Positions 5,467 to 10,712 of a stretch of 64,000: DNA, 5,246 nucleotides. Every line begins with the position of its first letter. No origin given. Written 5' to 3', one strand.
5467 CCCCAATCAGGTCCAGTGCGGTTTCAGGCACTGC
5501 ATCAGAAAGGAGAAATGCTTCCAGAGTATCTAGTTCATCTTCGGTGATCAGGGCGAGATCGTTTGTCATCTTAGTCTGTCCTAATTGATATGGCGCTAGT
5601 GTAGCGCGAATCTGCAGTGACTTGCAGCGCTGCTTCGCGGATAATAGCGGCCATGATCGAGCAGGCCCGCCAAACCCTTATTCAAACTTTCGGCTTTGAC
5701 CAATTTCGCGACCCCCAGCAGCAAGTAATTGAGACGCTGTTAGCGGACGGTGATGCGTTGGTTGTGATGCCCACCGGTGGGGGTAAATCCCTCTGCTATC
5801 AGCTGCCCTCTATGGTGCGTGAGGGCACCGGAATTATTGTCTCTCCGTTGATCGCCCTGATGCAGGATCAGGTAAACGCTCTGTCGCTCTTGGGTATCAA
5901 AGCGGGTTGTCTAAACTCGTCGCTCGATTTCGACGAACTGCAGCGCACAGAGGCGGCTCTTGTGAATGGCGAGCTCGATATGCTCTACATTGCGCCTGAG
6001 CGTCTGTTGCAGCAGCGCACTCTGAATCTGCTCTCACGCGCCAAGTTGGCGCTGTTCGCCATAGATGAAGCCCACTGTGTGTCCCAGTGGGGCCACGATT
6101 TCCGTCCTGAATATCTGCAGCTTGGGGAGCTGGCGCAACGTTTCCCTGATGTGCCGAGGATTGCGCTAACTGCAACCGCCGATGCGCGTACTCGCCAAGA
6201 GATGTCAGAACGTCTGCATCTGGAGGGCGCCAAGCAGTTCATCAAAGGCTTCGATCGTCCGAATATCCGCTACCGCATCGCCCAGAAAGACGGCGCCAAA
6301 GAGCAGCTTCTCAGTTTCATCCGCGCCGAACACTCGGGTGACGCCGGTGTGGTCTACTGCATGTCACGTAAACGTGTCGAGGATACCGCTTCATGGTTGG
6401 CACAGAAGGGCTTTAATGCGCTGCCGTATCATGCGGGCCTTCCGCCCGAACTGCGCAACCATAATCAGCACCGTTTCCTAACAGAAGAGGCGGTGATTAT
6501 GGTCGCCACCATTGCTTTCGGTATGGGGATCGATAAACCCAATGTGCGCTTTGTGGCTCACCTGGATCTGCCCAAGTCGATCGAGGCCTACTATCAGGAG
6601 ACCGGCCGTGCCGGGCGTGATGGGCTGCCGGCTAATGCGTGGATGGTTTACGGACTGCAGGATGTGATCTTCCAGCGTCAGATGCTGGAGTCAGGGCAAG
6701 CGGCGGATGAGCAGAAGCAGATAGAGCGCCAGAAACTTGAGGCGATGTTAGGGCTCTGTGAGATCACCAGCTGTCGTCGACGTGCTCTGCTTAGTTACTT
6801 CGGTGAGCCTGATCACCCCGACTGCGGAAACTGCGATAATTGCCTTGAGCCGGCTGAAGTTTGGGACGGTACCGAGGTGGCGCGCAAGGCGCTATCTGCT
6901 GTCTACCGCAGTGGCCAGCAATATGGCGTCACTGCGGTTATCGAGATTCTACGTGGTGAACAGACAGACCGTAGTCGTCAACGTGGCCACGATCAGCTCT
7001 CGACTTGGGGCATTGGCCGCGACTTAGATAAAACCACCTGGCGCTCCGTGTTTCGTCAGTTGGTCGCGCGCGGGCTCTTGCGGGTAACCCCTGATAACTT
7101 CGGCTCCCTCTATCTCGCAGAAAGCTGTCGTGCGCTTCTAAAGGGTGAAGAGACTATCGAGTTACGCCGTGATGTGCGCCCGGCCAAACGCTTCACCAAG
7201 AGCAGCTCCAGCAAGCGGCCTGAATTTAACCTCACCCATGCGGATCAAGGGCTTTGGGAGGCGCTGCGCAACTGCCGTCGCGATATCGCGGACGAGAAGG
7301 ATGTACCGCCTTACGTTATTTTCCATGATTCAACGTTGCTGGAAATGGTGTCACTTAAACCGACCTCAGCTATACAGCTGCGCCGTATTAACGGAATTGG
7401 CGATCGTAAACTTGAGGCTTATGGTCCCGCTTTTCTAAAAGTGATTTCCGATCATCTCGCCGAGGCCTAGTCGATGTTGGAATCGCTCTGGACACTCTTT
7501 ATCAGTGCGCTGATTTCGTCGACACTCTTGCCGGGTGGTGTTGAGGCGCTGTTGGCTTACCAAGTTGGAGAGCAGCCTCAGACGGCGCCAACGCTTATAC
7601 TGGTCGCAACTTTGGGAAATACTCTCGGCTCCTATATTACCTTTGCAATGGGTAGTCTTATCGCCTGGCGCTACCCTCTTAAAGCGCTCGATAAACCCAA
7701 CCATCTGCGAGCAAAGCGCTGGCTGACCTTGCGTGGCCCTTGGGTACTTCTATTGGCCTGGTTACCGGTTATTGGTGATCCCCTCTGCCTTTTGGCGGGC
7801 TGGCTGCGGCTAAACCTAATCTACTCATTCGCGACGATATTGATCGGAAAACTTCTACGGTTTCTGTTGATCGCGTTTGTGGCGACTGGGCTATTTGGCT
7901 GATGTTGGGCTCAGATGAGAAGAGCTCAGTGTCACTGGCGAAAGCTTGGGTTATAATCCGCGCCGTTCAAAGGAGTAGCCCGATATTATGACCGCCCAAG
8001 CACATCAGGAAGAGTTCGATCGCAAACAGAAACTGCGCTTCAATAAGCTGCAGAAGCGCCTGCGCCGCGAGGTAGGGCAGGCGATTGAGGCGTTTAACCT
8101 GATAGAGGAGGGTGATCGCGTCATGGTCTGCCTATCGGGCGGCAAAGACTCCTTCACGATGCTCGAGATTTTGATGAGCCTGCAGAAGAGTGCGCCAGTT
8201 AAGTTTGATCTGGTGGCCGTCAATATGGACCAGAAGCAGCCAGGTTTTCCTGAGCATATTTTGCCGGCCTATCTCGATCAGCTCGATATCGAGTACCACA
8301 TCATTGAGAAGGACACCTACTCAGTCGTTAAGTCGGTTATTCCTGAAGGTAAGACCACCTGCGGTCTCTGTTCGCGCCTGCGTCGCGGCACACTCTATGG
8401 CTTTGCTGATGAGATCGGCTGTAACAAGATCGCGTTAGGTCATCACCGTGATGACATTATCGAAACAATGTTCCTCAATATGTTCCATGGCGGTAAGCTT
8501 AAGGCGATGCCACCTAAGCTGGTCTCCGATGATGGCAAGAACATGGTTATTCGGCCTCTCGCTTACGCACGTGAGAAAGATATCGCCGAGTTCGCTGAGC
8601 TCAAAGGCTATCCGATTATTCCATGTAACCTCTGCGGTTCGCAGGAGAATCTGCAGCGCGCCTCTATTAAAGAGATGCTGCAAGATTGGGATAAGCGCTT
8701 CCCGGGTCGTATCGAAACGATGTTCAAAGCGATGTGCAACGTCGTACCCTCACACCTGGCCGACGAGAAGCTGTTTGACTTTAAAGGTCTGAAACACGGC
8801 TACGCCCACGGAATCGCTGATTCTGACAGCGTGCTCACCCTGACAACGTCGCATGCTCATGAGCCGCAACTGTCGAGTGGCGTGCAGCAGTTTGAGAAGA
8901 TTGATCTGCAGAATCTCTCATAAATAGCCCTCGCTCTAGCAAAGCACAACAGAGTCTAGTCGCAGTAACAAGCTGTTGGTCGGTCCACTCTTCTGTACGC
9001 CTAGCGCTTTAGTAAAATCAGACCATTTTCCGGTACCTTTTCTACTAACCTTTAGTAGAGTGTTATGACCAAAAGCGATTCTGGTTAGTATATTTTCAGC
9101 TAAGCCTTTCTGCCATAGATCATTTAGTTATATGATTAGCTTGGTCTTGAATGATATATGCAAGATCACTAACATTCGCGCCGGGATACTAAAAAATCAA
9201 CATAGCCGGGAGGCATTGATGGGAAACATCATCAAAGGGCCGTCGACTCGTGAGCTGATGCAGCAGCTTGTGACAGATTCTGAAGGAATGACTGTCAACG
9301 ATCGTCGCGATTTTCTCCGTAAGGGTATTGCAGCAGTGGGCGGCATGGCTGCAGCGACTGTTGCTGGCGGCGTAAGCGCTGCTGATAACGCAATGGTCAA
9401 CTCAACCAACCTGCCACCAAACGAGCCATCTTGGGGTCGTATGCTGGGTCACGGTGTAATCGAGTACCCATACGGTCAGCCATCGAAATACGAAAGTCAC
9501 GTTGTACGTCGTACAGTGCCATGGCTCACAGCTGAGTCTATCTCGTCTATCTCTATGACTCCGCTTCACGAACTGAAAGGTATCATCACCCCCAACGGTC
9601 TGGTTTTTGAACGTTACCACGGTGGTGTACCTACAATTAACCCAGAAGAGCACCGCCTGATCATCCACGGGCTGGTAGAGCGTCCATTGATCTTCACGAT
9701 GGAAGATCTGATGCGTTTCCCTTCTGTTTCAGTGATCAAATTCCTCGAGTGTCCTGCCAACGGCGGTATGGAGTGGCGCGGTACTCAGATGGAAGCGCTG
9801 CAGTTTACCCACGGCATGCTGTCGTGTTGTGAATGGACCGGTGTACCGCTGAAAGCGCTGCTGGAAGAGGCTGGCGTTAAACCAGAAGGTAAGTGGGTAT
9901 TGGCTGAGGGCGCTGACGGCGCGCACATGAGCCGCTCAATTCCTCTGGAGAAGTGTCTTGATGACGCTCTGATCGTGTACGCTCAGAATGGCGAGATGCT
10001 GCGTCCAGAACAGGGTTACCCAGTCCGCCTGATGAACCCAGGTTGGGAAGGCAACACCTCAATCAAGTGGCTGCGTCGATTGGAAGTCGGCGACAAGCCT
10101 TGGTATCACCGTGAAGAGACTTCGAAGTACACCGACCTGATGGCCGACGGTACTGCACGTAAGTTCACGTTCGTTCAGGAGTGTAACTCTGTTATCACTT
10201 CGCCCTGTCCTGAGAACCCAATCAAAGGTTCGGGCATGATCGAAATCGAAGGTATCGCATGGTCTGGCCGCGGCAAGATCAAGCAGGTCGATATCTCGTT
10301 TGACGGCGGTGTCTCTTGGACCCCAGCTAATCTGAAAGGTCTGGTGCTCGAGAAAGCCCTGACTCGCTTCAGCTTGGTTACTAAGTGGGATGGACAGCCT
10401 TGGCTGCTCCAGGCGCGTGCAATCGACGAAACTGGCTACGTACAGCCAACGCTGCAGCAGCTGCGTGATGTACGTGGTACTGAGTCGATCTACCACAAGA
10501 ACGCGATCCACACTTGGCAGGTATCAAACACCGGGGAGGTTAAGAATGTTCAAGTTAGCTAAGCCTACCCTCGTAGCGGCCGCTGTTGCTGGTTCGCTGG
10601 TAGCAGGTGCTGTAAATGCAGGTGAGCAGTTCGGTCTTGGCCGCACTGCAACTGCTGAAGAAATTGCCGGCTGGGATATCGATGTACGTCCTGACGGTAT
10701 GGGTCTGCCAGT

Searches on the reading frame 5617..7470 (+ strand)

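Call 39: search_protein_families(library=pfam, proteins=[window:5617-7470:+], max_evalue=0.00001)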
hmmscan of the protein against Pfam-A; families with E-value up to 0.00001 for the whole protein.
window:5617-7470:+ (617 aa): 5 families
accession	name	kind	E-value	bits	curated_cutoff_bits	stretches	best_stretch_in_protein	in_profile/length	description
PF09382.16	RQC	-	5.6e-37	126.5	23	1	413-524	2-113/114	RQC domain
PF00270.35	DEAD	-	1.9e-24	86.7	26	1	32-194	2-165/167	DEAD/DEAH box helicase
PF00570.28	HRDC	-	4.8e-23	81.3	23.8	1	544-610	2-68/68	HRDC domain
PF16124.10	RecQ_Zn_bind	-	1.8e-22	80.3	25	1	348-410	2-66/66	RecQ zinc-binding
PF00271.37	Helicase_C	-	1.6e-20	73.8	23.5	1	230-336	5-110/110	Helicase conserved C-terminal domain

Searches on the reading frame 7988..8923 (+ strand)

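Call 39: search_protein_families(library=pfam, proteins=[window:7988-8923:+], max_evalue=0.00001)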
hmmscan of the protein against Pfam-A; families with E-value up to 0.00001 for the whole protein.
window:7988-8923:+ (311 aa): 1 family
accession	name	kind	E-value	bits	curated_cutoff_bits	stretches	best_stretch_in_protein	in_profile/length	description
PF01171.26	ATP_bind_3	-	5.2e-14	52.8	27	1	45-207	2-160/182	PP-loop family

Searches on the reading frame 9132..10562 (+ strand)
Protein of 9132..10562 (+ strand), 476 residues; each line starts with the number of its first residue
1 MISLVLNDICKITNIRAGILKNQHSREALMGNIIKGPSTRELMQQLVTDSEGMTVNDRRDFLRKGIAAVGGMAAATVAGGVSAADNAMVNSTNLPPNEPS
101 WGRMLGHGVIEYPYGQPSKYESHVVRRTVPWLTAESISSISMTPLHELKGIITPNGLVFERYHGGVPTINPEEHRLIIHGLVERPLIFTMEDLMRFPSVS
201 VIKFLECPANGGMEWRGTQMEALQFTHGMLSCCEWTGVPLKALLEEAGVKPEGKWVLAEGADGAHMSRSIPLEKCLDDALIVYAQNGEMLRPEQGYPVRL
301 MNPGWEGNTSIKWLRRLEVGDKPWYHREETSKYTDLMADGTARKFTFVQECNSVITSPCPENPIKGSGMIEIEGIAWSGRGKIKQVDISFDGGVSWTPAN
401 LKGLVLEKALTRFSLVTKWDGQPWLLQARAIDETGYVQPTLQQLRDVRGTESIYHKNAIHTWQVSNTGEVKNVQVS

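Call 39: search_protein_families(library=pfam, proteins=[window:9132-10562:+], max_evalue=0.00001)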
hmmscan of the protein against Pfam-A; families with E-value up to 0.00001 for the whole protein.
window:9132-10562:+ (476 aa): 2 families
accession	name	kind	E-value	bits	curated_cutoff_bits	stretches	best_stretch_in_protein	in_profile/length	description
PF00174.25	Oxidored_molyb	-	9.1e-53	178.7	24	1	163-323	1-164/169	Oxidoreductase molybdopterin binding domain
PF03404.22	Mo-co_dimer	-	1.3e-16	61.3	22.7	1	349-461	7-137/138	Mo-co oxidoreductase dimerisation domain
